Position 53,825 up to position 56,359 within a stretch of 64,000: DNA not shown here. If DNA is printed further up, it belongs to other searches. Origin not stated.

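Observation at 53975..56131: DedA-family membrane domain fused to a class I FAD disulfide oxidoreductase, with an AhpD-like protein immediately downstream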

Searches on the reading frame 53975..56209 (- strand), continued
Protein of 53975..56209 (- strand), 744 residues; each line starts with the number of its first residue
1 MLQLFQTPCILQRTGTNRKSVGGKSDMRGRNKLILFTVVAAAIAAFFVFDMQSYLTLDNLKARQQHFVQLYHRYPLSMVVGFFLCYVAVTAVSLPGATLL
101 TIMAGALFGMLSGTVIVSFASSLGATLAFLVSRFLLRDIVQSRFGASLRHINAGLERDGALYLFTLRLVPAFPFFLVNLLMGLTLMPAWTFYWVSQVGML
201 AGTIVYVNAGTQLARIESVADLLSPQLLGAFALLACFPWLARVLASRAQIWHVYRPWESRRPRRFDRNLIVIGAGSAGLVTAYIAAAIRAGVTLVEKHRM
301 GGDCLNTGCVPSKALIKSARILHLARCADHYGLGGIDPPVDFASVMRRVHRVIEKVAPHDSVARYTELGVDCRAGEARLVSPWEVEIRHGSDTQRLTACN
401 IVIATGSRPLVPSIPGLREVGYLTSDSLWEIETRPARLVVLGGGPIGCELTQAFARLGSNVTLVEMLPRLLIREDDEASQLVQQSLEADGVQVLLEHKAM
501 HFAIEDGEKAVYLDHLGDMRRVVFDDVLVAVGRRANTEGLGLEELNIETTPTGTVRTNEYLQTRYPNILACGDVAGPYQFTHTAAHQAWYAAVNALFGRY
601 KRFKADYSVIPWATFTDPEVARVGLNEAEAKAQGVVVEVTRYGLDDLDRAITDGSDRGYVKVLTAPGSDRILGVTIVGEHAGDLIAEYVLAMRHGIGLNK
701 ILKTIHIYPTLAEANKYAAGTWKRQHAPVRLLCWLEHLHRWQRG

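Call 94: search_dna_similar(query=window:53975-56131:-, collection=plasmids, mode=protein, max_rows=25, max_evalue=1e-50)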
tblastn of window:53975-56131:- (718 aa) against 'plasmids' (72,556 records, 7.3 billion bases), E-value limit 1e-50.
Records with a match: 5000; places in all: 5413; records where one place covers at least 80% of the query: 93.
Best place of each record, by identity: 60-80% 7; <60% 4993.
By first word of the organism name: Klebsiella 1559; Escherichia 722; Salmonella 452; Enterobacter 313; Citrobacter 215; Rhizobium 142; Ralstonia 139; Pseudomonas 107; Acinetobacter 103; Enterococcus 95; and 216 more.
By predicted mobility (MOB-suite, as given by PLSDB): conjugative 2858; non-mobilizable 1195; mobilizable 947.
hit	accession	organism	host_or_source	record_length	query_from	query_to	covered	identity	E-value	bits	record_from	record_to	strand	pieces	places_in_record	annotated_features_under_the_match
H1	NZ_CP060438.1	Pseudooceanicola algae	whole organism,marine macroalga Fucus ...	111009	24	718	97%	61.5%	0e+0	841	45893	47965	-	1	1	bifunctional TVP38/TMEM64 family protein/FAD-dependent oxidoreductase | CDP-alcohol phosphatidyltransferase family protein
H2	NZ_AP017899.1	Sphingopyxis sp. FD7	-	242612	24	718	97%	60.0%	0e+0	813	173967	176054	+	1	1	bifunctional TVP38/TMEM64 family protein/FAD-dependent oxidoreductase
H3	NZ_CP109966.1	Catenovulum adriaticum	algae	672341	24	717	97%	60.1%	0e+0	871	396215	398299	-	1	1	bifunctional TVP38/TMEM64 family protein/FAD-dependent oxidoreductase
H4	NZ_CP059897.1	Ciceribacter thiooxidans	mixed culture,soil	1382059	30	718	96%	60.0%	0e+0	833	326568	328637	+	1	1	none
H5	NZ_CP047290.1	Falsirhodobacter algicola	Grateloupia sp.,single cell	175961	29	718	96%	58.8%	0e+0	793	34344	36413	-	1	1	bifunctional TVP38/TMEM64 family protein/FAD-dependent oxidoreductase | CDP-alcohol phosphatidyltransferase family protein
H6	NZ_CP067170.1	Paracoccus aestuarii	cell culture,isolated from tidal flat ...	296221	48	718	93%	60.4%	0e+0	738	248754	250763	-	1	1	bifunctional TVP38/TMEM64 family protein/FAD-dependent oxidoreductase | CDP-alcohol phosphatidyltransferase family protein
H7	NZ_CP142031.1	Pseudoalteromonas sp. CuT4-3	whole organism,deep-sea sediment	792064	24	718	97%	58.1%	0e+0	838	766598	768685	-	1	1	bifunctional TVP38/TMEM64 family protein/FAD-dependent oxidoreductase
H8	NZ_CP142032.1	Pseudoalteromonas sp. CuT4-3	whole organism,deep-sea sediment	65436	24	718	97%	58.1%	0e+0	838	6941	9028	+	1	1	bifunctional TVP38/TMEM64 family protein/FAD-dependent oxidoreductase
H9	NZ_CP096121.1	Acinetobacter portensis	milking environment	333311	26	717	96%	58.4%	0e+0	840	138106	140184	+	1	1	bifunctional TVP38/TMEM64 family protein/FAD-dependent oxidoreductase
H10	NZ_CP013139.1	Pseudoalteromonas sp. Bsw20308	seawater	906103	24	718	97%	58.0%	0e+0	837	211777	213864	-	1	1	bifunctional TVP38/TMEM64 family protein/FAD-dependent oxidoreductase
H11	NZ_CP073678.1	Cupriavidus sp. KK10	Isolate,A bacterial consortium from ...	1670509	4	718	99%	56.7%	8e-176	801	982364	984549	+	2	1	none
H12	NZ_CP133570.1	Pseudoalteromonas sp. HL-AS1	sediment core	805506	24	718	97%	57.2%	0e+0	833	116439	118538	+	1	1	FAD-dependent oxidoreductase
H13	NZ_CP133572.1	Pseudoalteromonas sp. HL-AS2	sediment core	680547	24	718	97%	57.2%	0e+0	833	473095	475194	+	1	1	FAD-dependent oxidoreductase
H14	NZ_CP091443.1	Pseudoalteromonas sp. CF6-2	sediment,South Sea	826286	24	718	97%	57.0%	0e+0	822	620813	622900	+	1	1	bifunctional TVP38/TMEM64 family protein/FAD-dependent oxidoreductase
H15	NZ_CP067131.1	Paracoccus seriniphilus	cell culture,washing water of Bugula ...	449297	29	718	96%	57.2%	0e+0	775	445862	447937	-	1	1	bifunctional TVP38/TMEM64 family protein/FAD-dependent oxidoreductase | CDP-alcohol phosphatidyltransferase family protein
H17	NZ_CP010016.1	Burkholderia thailandensis 34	-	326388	28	717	96%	55.8%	0e+0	749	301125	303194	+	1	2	bifunctional TVP38/TMEM64 family protein/FAD-dependent oxidoreductase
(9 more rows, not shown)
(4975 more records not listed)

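Call 95: get_annotated_region(hit=H1, flank=7000)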
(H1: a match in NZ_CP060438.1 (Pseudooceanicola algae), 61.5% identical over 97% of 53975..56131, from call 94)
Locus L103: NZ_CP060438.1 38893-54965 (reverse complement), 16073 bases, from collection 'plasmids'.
description: Pseudooceanicola algae strain Lw-13e plasmid p111, complete sequence
organism: Pseudooceanicola algae (NCBI taxid 1537215)
taxonomy: Bacteria; Pseudomonadota; Alphaproteobacteria; Rhodobacterales; Paracoccaceae; Pseudooceanicola; Pseudooceanicola algae
host: -; source: whole organism,marine macroalga Fucus spiralis; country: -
typing (MOB-suite, as given by PLSDB): non-mobilizable
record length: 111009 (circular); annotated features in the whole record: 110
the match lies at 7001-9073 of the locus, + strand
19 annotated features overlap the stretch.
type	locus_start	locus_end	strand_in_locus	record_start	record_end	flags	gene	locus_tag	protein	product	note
CDS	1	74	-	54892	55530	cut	-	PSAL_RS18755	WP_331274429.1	DUF1826 domain-containing protein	-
CDS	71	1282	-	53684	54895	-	-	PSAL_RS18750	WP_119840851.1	GTP-binding protein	-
CDS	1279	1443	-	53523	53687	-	-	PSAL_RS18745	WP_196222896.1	hypothetical protein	-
CDS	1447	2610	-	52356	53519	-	-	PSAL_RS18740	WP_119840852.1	GTP-binding protein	-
CDS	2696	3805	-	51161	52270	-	-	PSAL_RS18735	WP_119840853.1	zinc ABC transporter substrate-binding protein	-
CDS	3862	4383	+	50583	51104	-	-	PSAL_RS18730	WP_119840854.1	transcriptional repressor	-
CDS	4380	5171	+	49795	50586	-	-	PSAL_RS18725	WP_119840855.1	metal ABC transporter ATP-binding protein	-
CDS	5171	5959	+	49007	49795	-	-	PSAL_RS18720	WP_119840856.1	metal ABC transporter permease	GO:0055085 - transmembrane transport [Evidence IEA]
CDS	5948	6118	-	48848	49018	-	-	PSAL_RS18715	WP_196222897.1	hypothetical protein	-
CDS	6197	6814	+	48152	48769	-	-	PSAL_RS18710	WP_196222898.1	TetR/AcrR family transcriptional regulator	GO:0006355 - regulation of DNA-templated transcription [Evidence IEA]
CDS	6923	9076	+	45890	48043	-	-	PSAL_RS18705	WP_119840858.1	bifunctional TVP38/TMEM64 family protein/FAD-dependent oxidoreductase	-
CDS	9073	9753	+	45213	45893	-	-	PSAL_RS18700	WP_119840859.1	CDP-alcohol phosphatidyltransferase family protein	GO:0008654 - phospholipid biosynthetic process [Evidence IEA]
CDS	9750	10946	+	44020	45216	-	-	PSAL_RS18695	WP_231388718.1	ABC transporter substrate-binding protein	-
CDS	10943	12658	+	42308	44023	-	-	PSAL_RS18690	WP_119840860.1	ABC transporter permease subunit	GO:0055085 - transmembrane transport [Evidence IEA]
CDS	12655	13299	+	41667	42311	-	-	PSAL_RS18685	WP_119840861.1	ATP-binding cassette domain-containing protein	-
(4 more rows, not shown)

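Call 96: get_annotated_region(hit=H17, flank=7000)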
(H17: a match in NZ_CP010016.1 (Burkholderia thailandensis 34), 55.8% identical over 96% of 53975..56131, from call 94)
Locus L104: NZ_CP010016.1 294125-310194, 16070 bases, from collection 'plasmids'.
description: Burkholderia thailandensis 34 plasmid unnamed, complete sequence
organism: Burkholderia thailandensis 34 (NCBI taxid 1249664)
taxonomy: Bacteria; Pseudomonadota; Betaproteobacteria; Burkholderiales; Burkholderiaceae; Burkholderia; Burkholderia thailandensis; Burkholderia thailandensis 34
host: -; source: -; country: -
typing (MOB-suite, as given by PLSDB): non-mobilizable; replicon rep_cluster_2012,rep_cluster_465
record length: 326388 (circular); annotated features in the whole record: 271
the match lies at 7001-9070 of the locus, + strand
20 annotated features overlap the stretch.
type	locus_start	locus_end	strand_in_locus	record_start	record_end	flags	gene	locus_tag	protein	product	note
CDS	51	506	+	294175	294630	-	-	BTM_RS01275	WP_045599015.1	DUF6789 family protein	-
CDS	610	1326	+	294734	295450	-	-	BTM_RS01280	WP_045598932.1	TVP38/TMEM64 family protein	-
CDS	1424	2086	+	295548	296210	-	-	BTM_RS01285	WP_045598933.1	hypothetical protein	-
CDS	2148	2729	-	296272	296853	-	-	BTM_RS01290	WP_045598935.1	carboxymuconolactone decarboxylase family protein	-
CDS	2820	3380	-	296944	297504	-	-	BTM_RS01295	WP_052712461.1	TetR/AcrR family transcriptional regulator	-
CDS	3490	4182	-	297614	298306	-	-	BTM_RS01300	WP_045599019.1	haloacid dehalogenase type II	GO:0006805 - xenobiotic metabolic process [Evidence IEA]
CDS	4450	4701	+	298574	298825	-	-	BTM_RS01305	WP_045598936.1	DUF2282 domain-containing protein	-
CDS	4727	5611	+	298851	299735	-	-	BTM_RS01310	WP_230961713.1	DUF692 domain-containing protein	-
CDS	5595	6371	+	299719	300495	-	-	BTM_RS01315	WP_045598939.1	DNA-binding domain-containing protein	-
CDS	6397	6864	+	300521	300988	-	-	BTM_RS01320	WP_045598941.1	DoxX family protein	-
CDS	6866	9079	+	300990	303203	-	-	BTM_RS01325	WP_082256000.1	bifunctional TVP38/TMEM64 family protein/FAD-dependent oxidoreductase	-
CDS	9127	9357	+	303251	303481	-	-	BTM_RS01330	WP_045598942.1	zf-HC2 domain-containing protein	-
CDS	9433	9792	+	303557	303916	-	-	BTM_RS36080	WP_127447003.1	hypothetical protein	-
CDS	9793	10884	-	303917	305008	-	-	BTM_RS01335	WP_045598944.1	FAD-dependent oxidoreductase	-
CDS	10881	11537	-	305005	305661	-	-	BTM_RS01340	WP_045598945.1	TIGR04282 family arsenosugar biosynthesis glycosyltransferase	GO:0009058 - biosynthetic process [Evidence IEA]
CDS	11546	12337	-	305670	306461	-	-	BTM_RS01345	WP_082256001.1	TIGR04283 family arsenosugar biosynthesis glycosyltransferase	GO:0009058 - biosynthetic process [Evidence IEA]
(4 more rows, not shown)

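Call 97: get_annotated_region(hit=H7, flank=7000)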
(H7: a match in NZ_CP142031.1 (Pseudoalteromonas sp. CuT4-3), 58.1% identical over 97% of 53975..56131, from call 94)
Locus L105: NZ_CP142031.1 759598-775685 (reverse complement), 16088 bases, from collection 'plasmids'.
description: Pseudoalteromonas sp. CuT4-3 plasmid unnamed1, complete sequence
organism: Pseudoalteromonas sp. CuT4-3 (NCBI taxid 3112573)
taxonomy: Bacteria; Pseudomonadota; Gammaproteobacteria; Alteromonadales; Pseudoalteromonadaceae; Pseudoalteromonas; Pseudoalteromonas sp. CuT4-3
host: -; source: whole organism,deep-sea sediment; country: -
typing (MOB-suite, as given by PLSDB): non-mobilizable
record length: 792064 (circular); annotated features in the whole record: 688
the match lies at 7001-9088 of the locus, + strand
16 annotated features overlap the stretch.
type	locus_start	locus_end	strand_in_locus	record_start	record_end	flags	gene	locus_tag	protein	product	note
CDS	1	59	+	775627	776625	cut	-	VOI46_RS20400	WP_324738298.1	IS30 family transposase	-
CDS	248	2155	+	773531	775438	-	-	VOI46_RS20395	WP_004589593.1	tetratricopeptide repeat-containing diguanylate cyclase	-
CDS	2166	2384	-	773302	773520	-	-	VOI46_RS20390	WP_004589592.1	DUF6500 family protein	-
CDS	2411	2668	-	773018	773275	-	-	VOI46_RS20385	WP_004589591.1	hypothetical protein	-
CDS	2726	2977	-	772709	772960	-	-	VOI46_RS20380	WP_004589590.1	hypothetical protein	-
CDS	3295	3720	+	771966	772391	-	-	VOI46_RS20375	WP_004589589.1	hemerythrin domain-containing protein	-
CDS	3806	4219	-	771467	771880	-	-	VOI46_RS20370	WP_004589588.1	hypothetical protein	-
CDS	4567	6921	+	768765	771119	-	-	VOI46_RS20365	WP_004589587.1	TonB-dependent receptor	-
CDS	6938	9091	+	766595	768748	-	-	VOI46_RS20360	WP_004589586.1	bifunctional TVP38/TMEM64 family protein/FAD-dependent oxidoreductase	-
CDS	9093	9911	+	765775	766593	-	-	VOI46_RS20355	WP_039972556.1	DUF547 domain-containing protein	-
CDS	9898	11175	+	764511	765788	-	-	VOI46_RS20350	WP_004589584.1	ABC transporter substrate-binding protein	-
CDS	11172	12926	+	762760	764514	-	-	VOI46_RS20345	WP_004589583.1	ABC transporter permease subunit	GO:0055085 - transmembrane transport [Evidence IEA]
CDS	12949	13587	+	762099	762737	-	-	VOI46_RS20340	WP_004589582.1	ATP-binding cassette domain-containing protein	-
CDS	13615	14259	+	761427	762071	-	-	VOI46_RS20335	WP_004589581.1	CDP-alcohol phosphatidyltransferase family protein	GO:0008654 - phospholipid biosynthetic process [Evidence IEA]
CDS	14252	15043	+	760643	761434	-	-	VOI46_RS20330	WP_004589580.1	sterol desaturase family protein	GO:0006629 - lipid metabolic process [Evidence IEA]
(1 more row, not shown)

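Call 100: get_annotated_region(hit=H3, flank=7000)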
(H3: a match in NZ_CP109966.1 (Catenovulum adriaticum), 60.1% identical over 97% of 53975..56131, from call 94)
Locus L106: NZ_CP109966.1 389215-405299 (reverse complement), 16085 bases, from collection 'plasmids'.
description: Catenovulum adriaticum strain TS8 plasmid pCadTS8_1, complete sequence
organism: Catenovulum adriaticum (NCBI taxid 2984846)
taxonomy: Bacteria; Pseudomonadota; Gammaproteobacteria; Alteromonadales; Alteromonadaceae; Catenovulum; Catenovulum adriaticum
host: -; source: algae; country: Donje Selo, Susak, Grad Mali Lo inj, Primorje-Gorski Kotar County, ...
typing (MOB-suite, as given by PLSDB): non-mobilizable
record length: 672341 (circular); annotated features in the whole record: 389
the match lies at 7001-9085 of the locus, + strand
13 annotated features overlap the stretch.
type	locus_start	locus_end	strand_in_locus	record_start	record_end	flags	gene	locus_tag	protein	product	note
CDS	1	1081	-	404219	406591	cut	-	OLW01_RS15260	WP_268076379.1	alpha-L-rhamnosidase N-terminal domain-containing protein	-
CDS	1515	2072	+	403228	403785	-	-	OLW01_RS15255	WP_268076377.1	sigma-70 family RNA polymerase sigma factor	GO:0006352 - DNA-templated transcription initiation [Evidence IEA]; GO:0006355 - regulation of DNA-templated ...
CDS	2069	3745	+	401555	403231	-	-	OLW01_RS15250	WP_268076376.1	LamG-like jellyroll fold domain-containing protein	-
CDS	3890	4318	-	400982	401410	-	-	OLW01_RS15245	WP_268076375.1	hypothetical protein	-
CDS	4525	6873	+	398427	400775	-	-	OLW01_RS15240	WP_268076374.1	TonB-dependent receptor plug domain-containing protein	-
CDS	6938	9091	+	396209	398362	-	-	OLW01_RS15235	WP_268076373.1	bifunctional TVP38/TMEM64 family protein/FAD-dependent oxidoreductase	-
CDS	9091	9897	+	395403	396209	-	-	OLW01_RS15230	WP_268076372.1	DUF547 domain-containing protein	-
CDS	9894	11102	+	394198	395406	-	-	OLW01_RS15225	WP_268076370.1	ABC transporter substrate-binding protein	-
CDS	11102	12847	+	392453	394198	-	-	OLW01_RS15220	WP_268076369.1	ABC transporter permease subunit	GO:0055085 - transmembrane transport [Evidence IEA]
CDS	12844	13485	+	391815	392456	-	-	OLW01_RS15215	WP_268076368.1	ATP-binding cassette domain-containing protein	-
CDS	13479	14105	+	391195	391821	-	-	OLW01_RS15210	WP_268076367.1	CDP-alcohol phosphatidyltransferase family protein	GO:0008654 - phospholipid biosynthetic process [Evidence IEA]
CDS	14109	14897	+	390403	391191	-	-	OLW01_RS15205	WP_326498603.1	sterol desaturase family protein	GO:0006629 - lipid metabolic process [Evidence IEA]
CDS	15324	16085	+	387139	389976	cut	-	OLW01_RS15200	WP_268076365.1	TonB-dependent receptor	GO:0006810 - transport [Evidence IEA]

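Call 101: get_annotated_region(hit=H9, flank=7000)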
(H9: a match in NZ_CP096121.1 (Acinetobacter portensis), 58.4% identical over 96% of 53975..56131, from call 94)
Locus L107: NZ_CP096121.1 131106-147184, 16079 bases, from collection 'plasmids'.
description: Acinetobacter portensis strain JNE5 plasmid pJNE5-X3_NDM-1, complete sequence
organism: Acinetobacter portensis (NCBI taxid 1839785)
taxonomy: Bacteria; Pseudomonadota; Gammaproteobacteria; Moraxellales; Moraxellaceae; Acinetobacter; Acinetobacter portensis
host: -; source: milking environment; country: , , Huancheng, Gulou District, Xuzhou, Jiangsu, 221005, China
typing (MOB-suite, as given by PLSDB): mobilizable; replicon rep_cluster_1481; relaxase MOBP
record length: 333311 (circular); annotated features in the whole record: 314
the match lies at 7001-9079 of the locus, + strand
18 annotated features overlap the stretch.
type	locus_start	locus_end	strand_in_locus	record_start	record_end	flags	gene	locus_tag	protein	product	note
CDS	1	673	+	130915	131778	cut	-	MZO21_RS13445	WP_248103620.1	AraC family transcriptional regulator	GO:0006355 - regulation of DNA-templated transcription [Evidence IEA]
CDS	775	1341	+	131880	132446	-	-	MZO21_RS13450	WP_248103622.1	carboxymuconolactone decarboxylase family protein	-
CDS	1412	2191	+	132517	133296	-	-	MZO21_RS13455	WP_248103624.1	haloacid dehalogenase type II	GO:0006805 - xenobiotic metabolic process [Evidence IEA]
CDS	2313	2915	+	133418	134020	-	-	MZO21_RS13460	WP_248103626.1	RNA polymerase factor sigma-70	-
CDS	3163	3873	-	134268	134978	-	-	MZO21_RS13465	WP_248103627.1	cytochrome c biogenesis CcdA family protein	-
CDS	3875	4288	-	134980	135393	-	-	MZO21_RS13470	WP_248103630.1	thioredoxin family protein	-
CDS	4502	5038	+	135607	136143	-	-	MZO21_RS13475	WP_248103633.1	peroxiredoxin-like family protein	-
CDS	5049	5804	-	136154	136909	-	-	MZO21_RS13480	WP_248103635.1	YiiX/YebB-like N1pC/P60 family cysteine hydrolase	-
CDS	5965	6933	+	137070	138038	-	arsS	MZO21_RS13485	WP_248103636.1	arsenosugar biosynthesis radical SAM (seleno)protein ArsS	-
CDS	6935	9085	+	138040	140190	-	-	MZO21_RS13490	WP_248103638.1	bifunctional TVP38/TMEM64 family protein/FAD-dependent oxidoreductase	-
CDS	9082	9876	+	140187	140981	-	-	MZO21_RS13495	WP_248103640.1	DUF547 domain-containing protein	-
CDS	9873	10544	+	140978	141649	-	-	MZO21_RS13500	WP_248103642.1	TIGR04283 family arsenosugar biosynthesis glycosyltransferase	GO:0009058 - biosynthetic process [Evidence IEA]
CDS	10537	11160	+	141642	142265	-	-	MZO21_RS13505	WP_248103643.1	TIGR04282 family arsenosugar biosynthesis glycosyltransferase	GO:0009058 - biosynthetic process [Evidence IEA]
CDS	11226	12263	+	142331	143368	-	-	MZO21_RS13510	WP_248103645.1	methyltransferase domain-containing protein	-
CDS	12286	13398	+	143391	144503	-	-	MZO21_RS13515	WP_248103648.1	inorganic phosphate transporter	GO:0006817 - phosphate ion transport [Evidence IEA]; GO:0055085 - transmembrane transport [Evidence IEA]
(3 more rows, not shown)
